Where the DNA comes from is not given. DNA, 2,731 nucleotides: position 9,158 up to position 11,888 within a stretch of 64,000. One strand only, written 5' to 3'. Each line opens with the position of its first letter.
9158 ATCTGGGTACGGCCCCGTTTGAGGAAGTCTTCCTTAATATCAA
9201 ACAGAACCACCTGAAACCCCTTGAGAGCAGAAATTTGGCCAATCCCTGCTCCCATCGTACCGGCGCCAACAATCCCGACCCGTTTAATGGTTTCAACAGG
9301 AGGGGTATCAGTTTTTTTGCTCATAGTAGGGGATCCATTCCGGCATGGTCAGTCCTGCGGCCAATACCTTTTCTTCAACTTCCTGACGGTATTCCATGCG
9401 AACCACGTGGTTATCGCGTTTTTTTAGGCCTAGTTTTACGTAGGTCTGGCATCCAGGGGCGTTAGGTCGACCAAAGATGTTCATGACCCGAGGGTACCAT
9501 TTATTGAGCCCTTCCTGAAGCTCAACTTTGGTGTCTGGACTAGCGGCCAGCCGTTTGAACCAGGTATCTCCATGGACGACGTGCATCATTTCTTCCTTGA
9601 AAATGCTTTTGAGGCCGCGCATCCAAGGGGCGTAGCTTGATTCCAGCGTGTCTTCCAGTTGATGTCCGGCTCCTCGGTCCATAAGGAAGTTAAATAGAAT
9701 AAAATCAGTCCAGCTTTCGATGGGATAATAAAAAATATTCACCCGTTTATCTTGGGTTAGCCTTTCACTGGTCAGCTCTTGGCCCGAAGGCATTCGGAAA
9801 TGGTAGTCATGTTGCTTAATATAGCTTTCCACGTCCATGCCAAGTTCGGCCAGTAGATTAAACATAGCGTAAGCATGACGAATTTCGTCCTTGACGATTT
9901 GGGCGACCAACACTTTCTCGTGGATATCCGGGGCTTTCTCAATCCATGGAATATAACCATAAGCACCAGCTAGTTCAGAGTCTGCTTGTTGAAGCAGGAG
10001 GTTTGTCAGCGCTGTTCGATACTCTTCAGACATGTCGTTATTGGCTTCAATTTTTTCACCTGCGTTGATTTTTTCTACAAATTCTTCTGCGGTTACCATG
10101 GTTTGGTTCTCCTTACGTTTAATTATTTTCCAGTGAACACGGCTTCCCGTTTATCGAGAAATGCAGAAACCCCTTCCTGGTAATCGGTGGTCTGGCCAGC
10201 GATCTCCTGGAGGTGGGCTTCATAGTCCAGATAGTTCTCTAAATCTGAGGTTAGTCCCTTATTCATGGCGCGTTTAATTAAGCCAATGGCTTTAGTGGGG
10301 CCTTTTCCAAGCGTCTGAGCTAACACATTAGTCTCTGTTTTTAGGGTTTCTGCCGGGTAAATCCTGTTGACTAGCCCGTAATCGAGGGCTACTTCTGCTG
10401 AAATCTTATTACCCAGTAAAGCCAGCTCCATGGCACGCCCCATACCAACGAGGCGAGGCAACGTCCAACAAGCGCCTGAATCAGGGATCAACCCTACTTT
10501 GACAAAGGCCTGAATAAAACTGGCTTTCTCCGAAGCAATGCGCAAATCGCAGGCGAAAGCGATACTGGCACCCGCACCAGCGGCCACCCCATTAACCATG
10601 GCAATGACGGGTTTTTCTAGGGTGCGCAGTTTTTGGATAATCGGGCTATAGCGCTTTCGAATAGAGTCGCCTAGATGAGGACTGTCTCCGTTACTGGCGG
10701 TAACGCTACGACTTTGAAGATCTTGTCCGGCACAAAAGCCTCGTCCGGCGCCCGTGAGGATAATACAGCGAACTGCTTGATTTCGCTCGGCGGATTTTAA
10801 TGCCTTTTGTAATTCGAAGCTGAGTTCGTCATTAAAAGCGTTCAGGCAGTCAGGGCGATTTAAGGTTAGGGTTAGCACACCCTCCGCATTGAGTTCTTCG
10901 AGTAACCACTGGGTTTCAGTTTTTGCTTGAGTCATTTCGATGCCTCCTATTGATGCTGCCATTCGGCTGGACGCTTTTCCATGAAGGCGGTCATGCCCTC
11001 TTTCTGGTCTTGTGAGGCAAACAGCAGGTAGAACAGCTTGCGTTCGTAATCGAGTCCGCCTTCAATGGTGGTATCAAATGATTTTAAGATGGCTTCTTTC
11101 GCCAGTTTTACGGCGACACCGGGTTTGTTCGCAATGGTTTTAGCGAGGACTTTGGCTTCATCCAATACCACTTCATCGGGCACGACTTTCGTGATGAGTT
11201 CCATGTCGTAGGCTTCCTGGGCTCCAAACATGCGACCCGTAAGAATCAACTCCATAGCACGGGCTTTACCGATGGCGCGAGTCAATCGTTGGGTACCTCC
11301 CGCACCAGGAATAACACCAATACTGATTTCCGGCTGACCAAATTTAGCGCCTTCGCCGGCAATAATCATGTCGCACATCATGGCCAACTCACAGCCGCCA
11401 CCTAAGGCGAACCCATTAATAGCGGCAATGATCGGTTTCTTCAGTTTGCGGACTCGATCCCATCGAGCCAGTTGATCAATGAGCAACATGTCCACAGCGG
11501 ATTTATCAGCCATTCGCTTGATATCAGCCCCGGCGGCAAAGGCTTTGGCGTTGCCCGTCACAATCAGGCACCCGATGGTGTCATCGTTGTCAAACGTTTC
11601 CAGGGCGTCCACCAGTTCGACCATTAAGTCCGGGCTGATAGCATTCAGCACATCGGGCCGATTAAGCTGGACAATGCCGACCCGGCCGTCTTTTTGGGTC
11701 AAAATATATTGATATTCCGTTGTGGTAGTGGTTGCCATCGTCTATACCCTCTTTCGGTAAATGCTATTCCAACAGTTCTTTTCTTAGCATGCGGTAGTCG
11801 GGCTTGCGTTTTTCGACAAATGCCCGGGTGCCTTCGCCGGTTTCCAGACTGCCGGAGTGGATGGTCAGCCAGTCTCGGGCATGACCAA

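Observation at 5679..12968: paa-like CoA-ester catabolic operon with a lone PaaA-family diiron protein and no PaaBCDE/PaaK/PaaZ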

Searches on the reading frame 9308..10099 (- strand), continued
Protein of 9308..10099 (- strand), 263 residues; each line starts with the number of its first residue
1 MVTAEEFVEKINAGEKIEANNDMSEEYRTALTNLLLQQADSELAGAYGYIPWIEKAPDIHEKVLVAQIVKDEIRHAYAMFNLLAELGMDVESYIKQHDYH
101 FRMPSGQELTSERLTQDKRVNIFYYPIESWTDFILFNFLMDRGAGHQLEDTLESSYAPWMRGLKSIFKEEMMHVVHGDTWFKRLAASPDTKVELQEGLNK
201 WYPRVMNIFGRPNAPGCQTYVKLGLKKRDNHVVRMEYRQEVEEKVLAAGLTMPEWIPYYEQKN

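Call 62: search_protein_families(library=ncbifam, proteins=[L056:8661-9971:+, L087:7501-8379:+, L087:13995-15092:+, L002:13864-15384:+, L002:5682-6056:+, L034:6938-8377:+, L087:9129-9911:+], max_evalue=1e-15)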
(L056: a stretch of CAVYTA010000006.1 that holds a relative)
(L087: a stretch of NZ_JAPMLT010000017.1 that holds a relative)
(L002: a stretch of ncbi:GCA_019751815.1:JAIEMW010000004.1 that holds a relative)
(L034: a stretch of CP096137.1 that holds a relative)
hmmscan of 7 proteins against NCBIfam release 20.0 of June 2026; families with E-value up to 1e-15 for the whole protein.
L056:8661-9971:+ (436 aa): 6 families
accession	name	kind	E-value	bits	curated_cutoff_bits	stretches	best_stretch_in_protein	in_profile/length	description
TIGR02155.1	PA_CoA_ligase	equivalog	9.1e-157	521.9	646.3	1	8-435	1-421/422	phenylacetate--CoA ligase PaaK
NF041878.1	paak_haloarch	equivalog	4e-153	510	700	1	7-433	5-424/427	phenylacetate--CoA ligase PaaK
NF045666.1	DVU1553_fam_AMP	equivalog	8e-54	182.9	300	1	8-325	16-330/331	DVU_1553 family AMP-dependent CoA ligase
NF053551.1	FlxY_rubin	equivalog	7.1e-50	170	520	1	11-376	5-373/424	flexirubin biosynthesis putative acyl-CoA ligase FlxY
NF041217.1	BagE_FevW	exception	7.5e-39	133.9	800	1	15-422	13-392/424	bagremycin/ferroverdin synthetase BagE/FevW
TIGR03335.1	F390_ftsA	equivalog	2.9e-37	128.4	458.7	1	3-348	2-351/445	coenzyme F390 synthetase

L087:7501-8379:+ (292 aa): 1 family
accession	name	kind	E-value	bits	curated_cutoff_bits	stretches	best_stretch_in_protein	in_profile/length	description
TIGR02277.1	PaaX_trns_reg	equivalog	1.2e-79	267.7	264.55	1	5-271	1-266/279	phenylacetic acid degradation operon negative regulatory protein PaaX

L087:13995-15092:+ (365 aa): 3 families
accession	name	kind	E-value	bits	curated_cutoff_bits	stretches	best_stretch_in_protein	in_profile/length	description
NF035922.1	Trp_DH_ScyB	equivalog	1.1e-109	366.6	600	1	6-358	2-344/346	tryptophan dehydrogenase ScyB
NF040817.1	GdhA_Arch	equivalog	1.9e-21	76.8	750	0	35-193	61-227/419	glutamate dehydrogenase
NF041398.1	GluDhGdhB_Halo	equivalog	2.4e-21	76.1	620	1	31-302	54-341/410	glutamate dehydrogenase GdhB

L002:13864-15384:+ (506 aa): 39 families (the best 25 are shown)
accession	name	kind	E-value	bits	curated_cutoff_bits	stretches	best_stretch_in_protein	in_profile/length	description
TIGR01804.1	BADH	equivalog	2.9e-170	566.7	668.6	1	7-477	1-467/467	betaine-aldehyde dehydrogenase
TIGR02299.1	HpaE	equivalog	1.1e-153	512.4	638.35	1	6-483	3-478/488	5-carboxymethyl-2-hydroxymuconate semialdehyde dehydrogenase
NF009725.0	PRK13252.1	equivalog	3.5e-153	510.6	593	1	2-482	5-480/488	betaine-aldehyde dehydrogenase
NF045735.1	PaDhStyDPseudo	equivalog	1.8e-148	495.2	850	1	5-480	4-480/483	phenylacetaldehyde dehydrogenase StyD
NF010000.0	PRK13473.1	subfamily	7.5e-145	483.2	615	1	4-482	3-473/475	aminobutyraldehyde dehydrogenase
NF045736.1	PaDhStyDRhodo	equivalog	2.6e-143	478.1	800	1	5-480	4-476/479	phenylacetaldehyde dehydrogenase StyD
NF050026.1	AcaldDHExaC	equivalog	2.8e-142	474.9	900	1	3-482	15-494/503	acetaldehyde dehydrogenase ExaC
TIGR04284.1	aldehy_Rv0768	hypoth_equivalog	5.5e-142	474.1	775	1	5-479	2-476/480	aldehyde dehydrogenase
NF007352.0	PRK09847.1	equivalog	1.2e-139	466.1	850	1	5-481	21-491/495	aldehyde dehydrogenase PuuC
TIGR03216.1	OH_muco_semi_DH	equivalog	2.2e-135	452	693.25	1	6-481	3-479/481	2-hydroxymuconic semialdehyde dehydrogenase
NF042993.1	AlphKGSA_gudD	equivalog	1.1e-121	406.9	770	1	2-481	2-480/481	alpha-ketoglutaric semialdehyde dehydrogenase GucD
NF006916.0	PRK09407.1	equivalog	8.1e-118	394.3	521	1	16-483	31-494/526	succinic semialdehyde dehydrogenase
TIGR01780.1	SSADH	subfamily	1e-117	393.8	646.35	1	24-477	2-448/448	succinate-semialdehyde dehydrogenase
NF052305.1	DioxValDhHalo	equivalog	3.8e-116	388.8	750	1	2-480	3-480/483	2,5-dioxovalerate dehydrogenase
NF007497.0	PRK10090.1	equivalog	1.3e-112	377.1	500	1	2-480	5-476/480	aldehyde dehydrogenase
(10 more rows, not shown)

L002:5682-6056:+ (124 aa): 0 families

L034:6938-8377:+ (480 aa): 39 families (the best 25 are shown)
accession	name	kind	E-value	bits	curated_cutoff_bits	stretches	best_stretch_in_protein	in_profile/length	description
NF045735.1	PaDhStyDPseudo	equivalog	4.5e-179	596.1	850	1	3-478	3-480/483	phenylacetaldehyde dehydrogenase StyD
NF045736.1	PaDhStyDRhodo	equivalog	1.1e-175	584.7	800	1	4-478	4-476/479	phenylacetaldehyde dehydrogenase StyD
TIGR01804.1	BADH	equivalog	2.1e-161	537.5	668.6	1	7-475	2-467/467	betaine-aldehyde dehydrogenase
NF009725.0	PRK13252.1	equivalog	2e-159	531.1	593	1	3-480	7-480/488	betaine-aldehyde dehydrogenase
NF010000.0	PRK13473.1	subfamily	3.1e-152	507.5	615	1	3-479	3-472/475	aminobutyraldehyde dehydrogenase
TIGR03216.1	OH_muco_semi_DH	equivalog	8.8e-150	499.5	693.25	1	6-479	4-479/481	2-hydroxymuconic semialdehyde dehydrogenase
TIGR02299.1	HpaE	equivalog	8.6e-145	483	638.35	1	4-479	2-476/488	5-carboxymethyl-2-hydroxymuconate semialdehyde dehydrogenase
NF007352.0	PRK09847.1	equivalog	3.1e-143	477.9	850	1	4-479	21-491/495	aldehyde dehydrogenase PuuC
NF050026.1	AcaldDHExaC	equivalog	7.1e-134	447.2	900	1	6-479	19-493/503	acetaldehyde dehydrogenase ExaC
NF042993.1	AlphKGSA_gudD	equivalog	5.7e-125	417.8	770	1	5-479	6-480/481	alpha-ketoglutaric semialdehyde dehydrogenase GucD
TIGR03374.1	ABALDH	equivalog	2.5e-122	409.1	909.3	1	3-479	2-471/472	aminobutyraldehyde dehydrogenase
TIGR01780.1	SSADH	subfamily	8.2e-121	404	646.35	1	23-475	2-448/448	succinate-semialdehyde dehydrogenase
NF006916.0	PRK09407.1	equivalog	3.8e-119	398.7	521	1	13-477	29-490/526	succinic semialdehyde dehydrogenase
NF052305.1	DioxValDhHalo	equivalog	7.6e-113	378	750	1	4-478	6-480/483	2,5-dioxovalerate dehydrogenase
NF008415.0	PRK11241.1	equivalog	3.3e-109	365.7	828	1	5-477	13-478/482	NADP-dependent succinate-semialdehyde dehydrogenase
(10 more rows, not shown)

L087:9129-9911:+ (260 aa): 67 families (the best 25 are shown)
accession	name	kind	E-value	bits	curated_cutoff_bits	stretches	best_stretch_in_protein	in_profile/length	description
TIGR02280.1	PaaB1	equivalog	3.6e-84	282.3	345.15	1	5-260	1-256/256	2-(1,2-epoxy-1,2-dihydrophenyl)acetyl-CoA isomerase PaaG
NF004635.0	PRK05981.1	equivalog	4.9e-80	268.9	351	1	2-260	3-266/266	enoyl-CoA hydratase/isomerase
NF006109.0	PRK08260.1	subfamily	2.1e-72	243.9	320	1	2-259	3-277/296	enoyl-CoA hydratase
NF004857.0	PRK06210.1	equivalog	2.4e-69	233.8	341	1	2-259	7-274/275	enoyl-CoA hydratase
NF006699.0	PRK09245.1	subfamily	2.2e-66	223.9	354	1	1-260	1-266/266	crotonase/enoyl-CoA hydratase family protein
NF006107.0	PRK08258.1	equivalog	3.3e-64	216.8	330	1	4-260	18-277/277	enoyl-CoA hydratase family protein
NF004725.0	PRK06072.1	equivalog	3.2e-60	203.9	293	1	10-260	7-248/248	enoyl-CoA hydratase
NF004475.0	PRK05809.1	subfamily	2.6e-59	200.8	394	1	2-260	3-260/260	short-chain-enoyl-CoA hydratase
NF046063.1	oxepin_alt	equivalog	3.4e-59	200.4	300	1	8-256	5-254/254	oxepin-CoA hydrolase, alternative type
NF051848.1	EnCoAHydtEchA19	equivalog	5.5e-59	199.8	400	1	8-260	5-258/258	enoyl-CoA hydratase EchA19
NF005700.0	PRK07511.1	subfamily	3.9e-58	197.1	274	1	3-258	3-259/260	enoyl-CoA hydratase family protein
NF004840.0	PRK06190.1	equivalog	1.7e-57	195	253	1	4-239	5-238/260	enoyl-CoA hydratase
NF050134.1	TdecoylIsomFabM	equivalog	4.4e-57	193.5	400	1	2-259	1-260/261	trans-2-decenoyl-ACP isomerase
NF004525.0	PRK05870.1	equivalog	1.7e-56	191.9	285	1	1-251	1-248/249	enoyl-CoA hydratase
NF005802.0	PRK07657.1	equivalog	4.2e-56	190.3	363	1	3-259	3-259/260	enoyl-CoA hydratase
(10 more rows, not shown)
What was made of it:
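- The Rokubacteria ligase scores below the PaaK cutoff (522 vs 646; call 62).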

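Call 76: search_protein_families(library=pfam, proteins=[P0161, P0173, P0253, P0158, P0225, P0252, P0184, P0127, P0133, P0147], max_evalue=0.001)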
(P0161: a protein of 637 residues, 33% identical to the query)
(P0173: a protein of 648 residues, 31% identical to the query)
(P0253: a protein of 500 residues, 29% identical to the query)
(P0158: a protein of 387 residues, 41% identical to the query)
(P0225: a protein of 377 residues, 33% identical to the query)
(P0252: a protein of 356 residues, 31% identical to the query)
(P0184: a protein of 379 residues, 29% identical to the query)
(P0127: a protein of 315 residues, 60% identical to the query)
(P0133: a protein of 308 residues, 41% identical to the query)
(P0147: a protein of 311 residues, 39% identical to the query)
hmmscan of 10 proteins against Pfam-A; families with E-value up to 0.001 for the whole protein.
P0161 (637 aa): 3 families
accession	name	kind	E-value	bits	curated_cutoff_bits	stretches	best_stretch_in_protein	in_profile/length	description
PF14907.12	NTP_transf_5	-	1.3e-38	133.5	31.2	1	31-282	2-248/249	Uncharacterised nucleotidyltransferase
PF05138.18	PaaA_PaaC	-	6e-27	94.9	28.5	1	420-637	6-226/263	Phenylacetic acid catabolic protein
PF09970.15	DUF2204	-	0.00026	21.1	20.3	0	193-254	97-156/181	Nucleotidyl transferase of unknown function (DUF2204)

P0173 (648 aa): 4 families
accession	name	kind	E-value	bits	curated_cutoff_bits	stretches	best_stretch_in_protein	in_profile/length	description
PF05138.18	PaaA_PaaC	-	4.3e-71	239.7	28.5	1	361-634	4-263/263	Phenylacetic acid catabolic protein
PF08223.16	PaaX_C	-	1.3e-17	64.4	22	1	207-288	1-86/91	PaaX-like protein C-terminal domain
PF07848.18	PaaX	-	2.3e-14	53.8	24.8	1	40-109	1-70/70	PaaX-like protein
PF20803.2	PaaX_M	-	3e-14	53.3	24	1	127-197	3-75/83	PaaX protein central Cas2-like domain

P0253 (500 aa): 1 family
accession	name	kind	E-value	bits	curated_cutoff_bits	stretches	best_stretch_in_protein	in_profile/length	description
PF05138.18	PaaA_PaaC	-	1.1e-13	51.5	28.5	2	100-240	92-230/263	Phenylacetic acid catabolic protein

P0158 (387 aa): 1 family
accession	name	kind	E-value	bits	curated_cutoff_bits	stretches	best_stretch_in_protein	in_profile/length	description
PF05138.18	PaaA_PaaC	-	2.5e-15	56.8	28.5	1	3-180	53-213/263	Phenylacetic acid catabolic protein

P0225 (377 aa): 1 family
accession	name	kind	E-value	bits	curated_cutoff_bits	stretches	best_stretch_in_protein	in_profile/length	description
PF05138.18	PaaA_PaaC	-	8.2e-20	71.5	28.5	1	77-296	8-221/263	Phenylacetic acid catabolic protein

P0252 (356 aa): 1 family
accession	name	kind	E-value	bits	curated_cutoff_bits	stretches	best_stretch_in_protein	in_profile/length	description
PF05138.18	PaaA_PaaC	-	1.5e-14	54.3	28.5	1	214-350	95-229/263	Phenylacetic acid catabolic protein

P0184 (379 aa): 2 families
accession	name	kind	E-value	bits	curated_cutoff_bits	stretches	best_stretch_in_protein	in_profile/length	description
PF05138.18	PaaA_PaaC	-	1.4e-75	254.3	28.5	1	20-243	4-227/263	Phenylacetic acid catabolic protein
PF06243.16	PaaB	-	5.6e-18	65.4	27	1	281-358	3-83/89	Phenylacetic acid degradation B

P0127 (315 aa): 1 family
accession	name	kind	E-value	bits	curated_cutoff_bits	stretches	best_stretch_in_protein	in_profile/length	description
PF05138.18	PaaA_PaaC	-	8.7e-16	58.3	28.5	1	2-155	23-162/263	Phenylacetic acid catabolic protein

P0133 (308 aa): 1 family
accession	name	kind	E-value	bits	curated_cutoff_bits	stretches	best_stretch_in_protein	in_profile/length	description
PF05138.18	PaaA_PaaC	-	3.4e-13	49.8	28.5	1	38-303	8-239/263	Phenylacetic acid catabolic protein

P0147 (311 aa): 1 family
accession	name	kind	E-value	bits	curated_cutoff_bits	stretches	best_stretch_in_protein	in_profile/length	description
PF05138.18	PaaA_PaaC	-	6.2e-09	35.9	28.5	1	36-307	7-240/263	Phenylacetic acid catabolic protein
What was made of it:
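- Tried and rejected: Longer PF05138 proteins are PaaA-PaaB, PaaX-PaaA or nucleotidyltransferase fusions (call 76).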

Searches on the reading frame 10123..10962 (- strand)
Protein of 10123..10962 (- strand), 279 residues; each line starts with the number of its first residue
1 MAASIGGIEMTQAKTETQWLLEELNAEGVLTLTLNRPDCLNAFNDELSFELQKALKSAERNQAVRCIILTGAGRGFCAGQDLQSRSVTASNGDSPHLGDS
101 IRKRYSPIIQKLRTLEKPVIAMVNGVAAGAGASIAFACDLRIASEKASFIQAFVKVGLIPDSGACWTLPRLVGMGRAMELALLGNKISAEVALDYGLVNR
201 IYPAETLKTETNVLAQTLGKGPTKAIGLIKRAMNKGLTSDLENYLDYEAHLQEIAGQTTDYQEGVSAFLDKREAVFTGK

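Call 3: search_protein_families(library=pfam, proteins=[window:10123-10962:-], max_evalue=0.01)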
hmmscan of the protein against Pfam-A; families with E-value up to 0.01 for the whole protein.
window:10123-10962:- (279 aa): 2 families
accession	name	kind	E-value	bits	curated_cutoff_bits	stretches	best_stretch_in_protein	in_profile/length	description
PF00378.25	ECH_1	-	2.1e-67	227.5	27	1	27-278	4-250/251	Enoyl-CoA hydratase/isomerase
PF16113.10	ECH_2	-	5.5e-38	131.7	27.2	1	31-216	3-186/335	Enoyl-CoA hydratase/isomerase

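Call 4: search_protein_families(library=ncbifam, proteins=[window:10123-10962:-], max_evalue=0.001)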
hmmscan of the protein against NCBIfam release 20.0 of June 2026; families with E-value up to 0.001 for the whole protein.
window:10123-10962:- (279 aa): 72 families (the best 25 are shown)
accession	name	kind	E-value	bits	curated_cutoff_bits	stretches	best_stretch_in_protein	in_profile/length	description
TIGR02280.1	PaaB1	equivalog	3.2e-100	334.9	345.15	1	26-279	6-256/256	2-(1,2-epoxy-1,2-dihydrophenyl)acetyl-CoA isomerase PaaG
NF004635.0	PRK05981.1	equivalog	1.1e-83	280.9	351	1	27-279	12-266/266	enoyl-CoA hydratase/isomerase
NF006699.0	PRK09245.1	subfamily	4.9e-68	229.2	354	1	25-278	9-265/266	crotonase/enoyl-CoA hydratase family protein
NF004857.0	PRK06210.1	equivalog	1e-63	215.3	341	1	14-278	4-274/275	enoyl-CoA hydratase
NF046063.1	oxepin_alt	equivalog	7.6e-61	205.8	300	1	25-274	6-253/254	oxepin-CoA hydrolase, alternative type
NF006107.0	PRK08258.1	equivalog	1.4e-60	204.9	330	1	16-279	15-277/277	enoyl-CoA hydratase family protein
NF005700.0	PRK07511.1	subfamily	8.4e-60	202.5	274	1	25-277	9-259/260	enoyl-CoA hydratase family protein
NF006109.0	PRK08260.1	subfamily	7.4e-58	196.1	320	1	26-278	11-277/296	enoyl-CoA hydratase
NF004725.0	PRK06072.1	equivalog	1.1e-57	195.7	293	1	26-279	7-248/248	enoyl-CoA hydratase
NF051848.1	EnCoAHydtEchA19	equivalog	3.9e-56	190.5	400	1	27-279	8-258/258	enoyl-CoA hydratase EchA19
NF050134.1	TdecoylIsomFabM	equivalog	1.7e-55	188.2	400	1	26-279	9-261/261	trans-2-decenoyl-ACP isomerase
NF005575.0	PRK07260.1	equivalog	3.6e-55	187.2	335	1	27-279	12-263/263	enoyl-CoA hydratase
NF005802.0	PRK07657.1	equivalog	4.6e-54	183.7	363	1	22-279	7-260/260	enoyl-CoA hydratase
NF004475.0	PRK05809.1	subfamily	7.1e-54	183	394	1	28-278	13-259/260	short-chain-enoyl-CoA hydratase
NF004840.0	PRK06190.1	equivalog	1.7e-52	178.6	253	1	22-258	7-238/260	enoyl-CoA hydratase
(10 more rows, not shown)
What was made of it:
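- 10123..10962 (-): PaaG-like crotonase (1,2-epoxyphenylacetyl-CoA isomerase type). An alternative start at 10935 gives 270 aa. TIGR02280 scores 334.9 against a cutoff of 345.15 (call 4).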

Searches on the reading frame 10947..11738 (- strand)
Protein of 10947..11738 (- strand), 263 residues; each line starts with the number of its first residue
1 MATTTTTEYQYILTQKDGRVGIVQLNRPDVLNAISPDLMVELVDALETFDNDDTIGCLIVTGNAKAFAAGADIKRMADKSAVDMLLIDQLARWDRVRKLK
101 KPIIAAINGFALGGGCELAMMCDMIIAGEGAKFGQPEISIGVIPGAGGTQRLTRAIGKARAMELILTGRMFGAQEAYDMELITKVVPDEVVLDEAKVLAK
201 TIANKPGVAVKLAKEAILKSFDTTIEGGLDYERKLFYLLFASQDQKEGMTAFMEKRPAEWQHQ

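Call 3: search_protein_families(library=pfam, proteins=[window:10947-11738:-], max_evalue=0.01)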
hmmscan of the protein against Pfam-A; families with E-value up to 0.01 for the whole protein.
window:10947-11738:- (263 aa): 3 families
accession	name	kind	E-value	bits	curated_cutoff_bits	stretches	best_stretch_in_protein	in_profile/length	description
PF00378.25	ECH_1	-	3.1e-76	256.5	27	1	19-262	5-250/251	Enoyl-CoA hydratase/isomerase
PF16113.10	ECH_2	-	2.7e-35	122.9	27.2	1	20-190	1-176/335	Enoyl-CoA hydratase/isomerase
PF01343.23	Peptidase_S49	-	0.0063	16.9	24.9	0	97-143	3-45/154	Peptidase family S49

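Call 4: search_protein_families(library=ncbifam, proteins=[window:10947-11738:-], max_evalue=0.001)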
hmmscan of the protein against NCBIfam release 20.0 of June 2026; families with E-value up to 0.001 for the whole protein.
window:10947-11738:- (263 aa): 74 families (the best 25 are shown)
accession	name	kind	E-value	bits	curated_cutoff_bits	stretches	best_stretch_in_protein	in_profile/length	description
NF004517.0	PRK05862.1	equivalog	3.8e-106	354.3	396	1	8-263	2-257/257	enoyl-CoA hydratase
NF006007.0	PRK08138.1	subfamily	9e-93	310.4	355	1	10-261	8-259/261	enoyl-CoA hydratase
NF007239.0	PRK09674.1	equivalog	9.7e-92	307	371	1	10-261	4-255/257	2,3-dehydroadipyl-CoA hydratase PaaF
NF004475.0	PRK05809.1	subfamily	1.3e-81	273.9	394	1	8-261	2-258/260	short-chain-enoyl-CoA hydratase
NF051848.1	EnCoAHydtEchA19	equivalog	1.3e-80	270.7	400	1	12-262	2-257/258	enoyl-CoA hydratase EchA19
NF005803.0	PRK07658.1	equivalog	3e-65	220.2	313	1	13-261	5-255/257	enoyl-CoA hydratase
NF005802.0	PRK07657.1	equivalog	1.1e-64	218.5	363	1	15-260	9-257/260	enoyl-CoA hydratase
NF004634.0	PRK05980.1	equivalog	5.8e-61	206.2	375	1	11-261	4-261/263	crotonase/enoyl-CoA hydratase family protein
NF006100.0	PRK08252.1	subfamily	1.6e-60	204.9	282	1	11-261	4-252/254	crotonase/enoyl-CoA hydratase family protein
NF006699.0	PRK09245.1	subfamily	2.7e-58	197.3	354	1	10-261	3-264/266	crotonase/enoyl-CoA hydratase family protein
NF005864.0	PRK07799.1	equivalog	1.2e-57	195.1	316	1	7-262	5-265/266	crotonase/enoyl-CoA hydratase family protein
NF004635.0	PRK05981.1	equivalog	4.5e-57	193.6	351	1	8-261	2-264/266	enoyl-CoA hydratase/isomerase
NF006566.0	PRK09076.1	subfamily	4.3e-56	190.4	286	1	9-262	4-259/260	enoyl-CoA hydratase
NF042430.2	EnCoAhydt_DpgD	equivalog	4.2e-55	187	400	1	15-262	2-257/258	enoyl-CoA-hydratase DpgD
NF004840.0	PRK06190.1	equivalog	1.5e-54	185.3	253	1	10-235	4-231/260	enoyl-CoA hydratase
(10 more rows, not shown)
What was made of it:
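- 10947..11738 (-): PaaF-like enoyl-CoA hydratase. NF007239 PaaF scores 307 (cutoff 371) and PRK05862 scores 354 (cutoff 396) (call 4).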
